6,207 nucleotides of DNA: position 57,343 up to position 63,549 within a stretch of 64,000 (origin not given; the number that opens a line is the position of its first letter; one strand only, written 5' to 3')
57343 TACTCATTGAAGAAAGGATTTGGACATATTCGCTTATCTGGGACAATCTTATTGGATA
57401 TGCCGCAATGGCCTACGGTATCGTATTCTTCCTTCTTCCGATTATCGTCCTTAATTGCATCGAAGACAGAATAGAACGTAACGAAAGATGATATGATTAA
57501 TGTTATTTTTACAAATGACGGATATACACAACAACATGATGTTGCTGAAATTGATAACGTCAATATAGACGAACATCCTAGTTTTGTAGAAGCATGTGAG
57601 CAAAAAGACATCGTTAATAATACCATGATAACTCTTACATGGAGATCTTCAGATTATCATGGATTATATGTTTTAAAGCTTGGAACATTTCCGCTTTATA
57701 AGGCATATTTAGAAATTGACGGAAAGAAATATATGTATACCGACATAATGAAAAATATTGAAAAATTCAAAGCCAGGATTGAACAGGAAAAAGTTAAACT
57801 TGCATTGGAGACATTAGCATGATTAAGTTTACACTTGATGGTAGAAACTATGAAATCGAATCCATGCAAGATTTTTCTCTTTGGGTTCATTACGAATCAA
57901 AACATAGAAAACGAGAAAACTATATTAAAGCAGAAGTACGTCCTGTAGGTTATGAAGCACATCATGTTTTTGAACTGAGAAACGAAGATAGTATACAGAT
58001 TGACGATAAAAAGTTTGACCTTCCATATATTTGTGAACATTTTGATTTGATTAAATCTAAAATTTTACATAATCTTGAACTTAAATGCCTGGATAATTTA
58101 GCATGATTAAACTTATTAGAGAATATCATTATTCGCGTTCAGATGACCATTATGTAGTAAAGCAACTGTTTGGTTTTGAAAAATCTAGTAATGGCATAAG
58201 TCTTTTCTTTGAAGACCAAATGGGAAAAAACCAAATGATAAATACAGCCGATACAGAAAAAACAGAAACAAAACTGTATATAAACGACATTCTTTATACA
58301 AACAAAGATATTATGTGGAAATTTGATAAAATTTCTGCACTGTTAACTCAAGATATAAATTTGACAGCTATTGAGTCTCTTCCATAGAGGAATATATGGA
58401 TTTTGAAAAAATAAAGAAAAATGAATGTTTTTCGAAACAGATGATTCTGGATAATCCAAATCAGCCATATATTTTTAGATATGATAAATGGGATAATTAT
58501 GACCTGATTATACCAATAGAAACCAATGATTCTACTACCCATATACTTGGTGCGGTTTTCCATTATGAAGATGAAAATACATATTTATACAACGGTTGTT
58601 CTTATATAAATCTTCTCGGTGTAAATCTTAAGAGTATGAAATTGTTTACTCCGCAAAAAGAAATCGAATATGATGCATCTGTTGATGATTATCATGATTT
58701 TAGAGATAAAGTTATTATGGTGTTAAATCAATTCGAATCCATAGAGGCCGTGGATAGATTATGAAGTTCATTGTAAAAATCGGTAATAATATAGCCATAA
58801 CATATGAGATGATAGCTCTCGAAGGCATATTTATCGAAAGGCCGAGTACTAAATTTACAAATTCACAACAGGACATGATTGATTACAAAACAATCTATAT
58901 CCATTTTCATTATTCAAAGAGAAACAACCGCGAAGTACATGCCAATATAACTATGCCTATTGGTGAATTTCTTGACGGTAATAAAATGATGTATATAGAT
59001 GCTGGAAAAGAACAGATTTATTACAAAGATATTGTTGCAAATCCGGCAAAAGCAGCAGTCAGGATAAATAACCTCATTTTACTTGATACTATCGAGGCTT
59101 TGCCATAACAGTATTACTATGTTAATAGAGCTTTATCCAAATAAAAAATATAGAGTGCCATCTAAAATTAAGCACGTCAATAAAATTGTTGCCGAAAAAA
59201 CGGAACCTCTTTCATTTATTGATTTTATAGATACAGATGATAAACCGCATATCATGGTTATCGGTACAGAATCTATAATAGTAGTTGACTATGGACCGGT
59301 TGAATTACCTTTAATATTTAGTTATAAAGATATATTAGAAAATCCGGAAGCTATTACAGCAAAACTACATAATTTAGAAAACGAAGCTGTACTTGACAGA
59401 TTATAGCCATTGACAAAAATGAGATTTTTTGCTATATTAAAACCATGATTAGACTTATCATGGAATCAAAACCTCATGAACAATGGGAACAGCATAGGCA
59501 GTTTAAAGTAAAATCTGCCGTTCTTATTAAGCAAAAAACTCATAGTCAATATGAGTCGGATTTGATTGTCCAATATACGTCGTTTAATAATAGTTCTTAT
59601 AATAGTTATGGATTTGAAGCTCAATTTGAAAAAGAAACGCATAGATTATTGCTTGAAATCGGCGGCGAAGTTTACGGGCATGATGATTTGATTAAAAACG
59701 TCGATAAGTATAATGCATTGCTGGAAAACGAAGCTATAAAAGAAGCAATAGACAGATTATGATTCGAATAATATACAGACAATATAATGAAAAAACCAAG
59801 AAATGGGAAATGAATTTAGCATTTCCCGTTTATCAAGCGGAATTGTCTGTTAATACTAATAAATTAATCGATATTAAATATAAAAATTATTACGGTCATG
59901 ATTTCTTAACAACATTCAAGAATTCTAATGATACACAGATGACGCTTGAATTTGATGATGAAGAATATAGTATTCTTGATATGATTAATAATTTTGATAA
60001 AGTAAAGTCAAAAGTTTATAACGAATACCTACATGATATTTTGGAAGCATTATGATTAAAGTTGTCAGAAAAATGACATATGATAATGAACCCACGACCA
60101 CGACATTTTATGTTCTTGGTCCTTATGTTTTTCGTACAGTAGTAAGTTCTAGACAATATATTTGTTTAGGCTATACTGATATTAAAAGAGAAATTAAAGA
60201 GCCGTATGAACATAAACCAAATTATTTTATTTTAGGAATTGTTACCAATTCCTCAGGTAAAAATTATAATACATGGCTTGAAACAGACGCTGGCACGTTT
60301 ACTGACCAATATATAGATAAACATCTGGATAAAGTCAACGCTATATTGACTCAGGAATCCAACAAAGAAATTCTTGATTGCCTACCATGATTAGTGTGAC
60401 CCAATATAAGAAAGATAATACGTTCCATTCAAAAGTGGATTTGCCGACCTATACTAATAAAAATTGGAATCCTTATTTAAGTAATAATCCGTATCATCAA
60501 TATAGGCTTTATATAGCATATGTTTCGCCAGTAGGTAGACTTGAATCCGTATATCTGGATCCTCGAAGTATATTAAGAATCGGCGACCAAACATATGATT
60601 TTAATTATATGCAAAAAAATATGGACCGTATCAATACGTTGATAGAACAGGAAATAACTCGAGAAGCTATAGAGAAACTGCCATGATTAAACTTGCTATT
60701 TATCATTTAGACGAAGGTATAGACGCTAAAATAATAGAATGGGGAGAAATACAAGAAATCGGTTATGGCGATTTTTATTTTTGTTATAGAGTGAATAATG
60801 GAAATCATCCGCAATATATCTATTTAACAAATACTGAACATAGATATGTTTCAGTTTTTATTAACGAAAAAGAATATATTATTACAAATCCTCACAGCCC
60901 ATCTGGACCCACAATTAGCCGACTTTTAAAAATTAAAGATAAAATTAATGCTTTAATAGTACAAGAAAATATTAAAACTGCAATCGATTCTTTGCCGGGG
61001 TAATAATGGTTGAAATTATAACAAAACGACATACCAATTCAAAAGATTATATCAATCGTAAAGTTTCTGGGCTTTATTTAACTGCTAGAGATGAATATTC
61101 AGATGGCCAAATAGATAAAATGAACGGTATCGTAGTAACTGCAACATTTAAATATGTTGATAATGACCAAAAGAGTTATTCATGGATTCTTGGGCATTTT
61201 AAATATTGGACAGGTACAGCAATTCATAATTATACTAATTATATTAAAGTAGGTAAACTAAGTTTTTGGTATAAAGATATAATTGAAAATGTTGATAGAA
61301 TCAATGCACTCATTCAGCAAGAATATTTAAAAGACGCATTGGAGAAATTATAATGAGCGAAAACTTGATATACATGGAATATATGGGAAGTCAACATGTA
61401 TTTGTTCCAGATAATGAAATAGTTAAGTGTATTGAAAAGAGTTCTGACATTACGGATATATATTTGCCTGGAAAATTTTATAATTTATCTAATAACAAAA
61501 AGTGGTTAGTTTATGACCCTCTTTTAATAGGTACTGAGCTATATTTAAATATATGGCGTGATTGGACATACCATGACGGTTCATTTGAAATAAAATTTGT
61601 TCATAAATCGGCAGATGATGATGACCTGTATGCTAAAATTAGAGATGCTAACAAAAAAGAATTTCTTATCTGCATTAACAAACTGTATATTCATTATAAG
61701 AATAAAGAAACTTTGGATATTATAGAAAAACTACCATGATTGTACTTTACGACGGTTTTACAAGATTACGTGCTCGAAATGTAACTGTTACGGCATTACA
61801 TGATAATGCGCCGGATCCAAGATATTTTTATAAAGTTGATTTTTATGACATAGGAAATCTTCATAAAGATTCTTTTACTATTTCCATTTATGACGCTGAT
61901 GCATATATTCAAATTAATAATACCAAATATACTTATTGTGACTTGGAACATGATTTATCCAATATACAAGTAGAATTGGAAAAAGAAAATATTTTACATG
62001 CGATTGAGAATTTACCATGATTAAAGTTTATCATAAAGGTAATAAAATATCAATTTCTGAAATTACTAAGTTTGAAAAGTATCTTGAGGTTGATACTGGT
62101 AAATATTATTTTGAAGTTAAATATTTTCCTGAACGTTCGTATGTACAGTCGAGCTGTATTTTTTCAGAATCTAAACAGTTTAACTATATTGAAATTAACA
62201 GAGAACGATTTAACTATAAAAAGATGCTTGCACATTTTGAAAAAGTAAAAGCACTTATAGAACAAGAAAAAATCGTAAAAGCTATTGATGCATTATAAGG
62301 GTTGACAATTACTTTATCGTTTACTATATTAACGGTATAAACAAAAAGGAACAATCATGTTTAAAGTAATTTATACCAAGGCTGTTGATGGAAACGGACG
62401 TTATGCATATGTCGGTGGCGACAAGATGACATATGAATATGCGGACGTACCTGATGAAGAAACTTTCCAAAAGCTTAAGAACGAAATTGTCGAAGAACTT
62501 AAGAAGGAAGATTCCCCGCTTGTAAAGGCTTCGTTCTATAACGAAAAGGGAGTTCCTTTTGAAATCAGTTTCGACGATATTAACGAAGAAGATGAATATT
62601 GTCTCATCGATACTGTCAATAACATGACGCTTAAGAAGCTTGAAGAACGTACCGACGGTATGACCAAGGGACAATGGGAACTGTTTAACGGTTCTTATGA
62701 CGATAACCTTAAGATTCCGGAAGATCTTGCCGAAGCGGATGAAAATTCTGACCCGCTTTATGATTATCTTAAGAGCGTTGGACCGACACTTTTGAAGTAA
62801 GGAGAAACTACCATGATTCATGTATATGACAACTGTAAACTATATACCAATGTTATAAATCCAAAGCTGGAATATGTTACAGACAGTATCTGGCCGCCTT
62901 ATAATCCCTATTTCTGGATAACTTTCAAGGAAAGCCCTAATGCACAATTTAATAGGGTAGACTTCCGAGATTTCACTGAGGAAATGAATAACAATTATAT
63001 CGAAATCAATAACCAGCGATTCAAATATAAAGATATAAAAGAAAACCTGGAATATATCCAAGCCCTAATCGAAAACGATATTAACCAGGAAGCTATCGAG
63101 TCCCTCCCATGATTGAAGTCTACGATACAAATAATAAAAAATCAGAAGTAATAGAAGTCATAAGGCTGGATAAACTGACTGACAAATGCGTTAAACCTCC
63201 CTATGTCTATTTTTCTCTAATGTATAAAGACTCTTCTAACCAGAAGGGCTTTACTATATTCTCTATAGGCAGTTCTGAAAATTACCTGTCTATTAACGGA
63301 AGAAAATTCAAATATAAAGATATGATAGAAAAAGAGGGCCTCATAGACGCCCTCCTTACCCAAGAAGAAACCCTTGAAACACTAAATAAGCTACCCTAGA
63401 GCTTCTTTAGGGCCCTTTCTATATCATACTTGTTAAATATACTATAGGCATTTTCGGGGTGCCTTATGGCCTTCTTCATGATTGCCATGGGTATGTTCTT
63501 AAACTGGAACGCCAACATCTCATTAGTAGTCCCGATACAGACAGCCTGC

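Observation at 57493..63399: Tandem array of 17 translationally coupled paralogous small genes sharing a conserved C-terminal 'EAIExLP' helix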

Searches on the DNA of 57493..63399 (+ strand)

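Call 3: search_dna_similar(query=window:57493-63399:+, collection=phages, mode=near, max_rows=20)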
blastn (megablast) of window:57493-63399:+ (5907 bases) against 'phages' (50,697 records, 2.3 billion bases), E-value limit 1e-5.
No match.
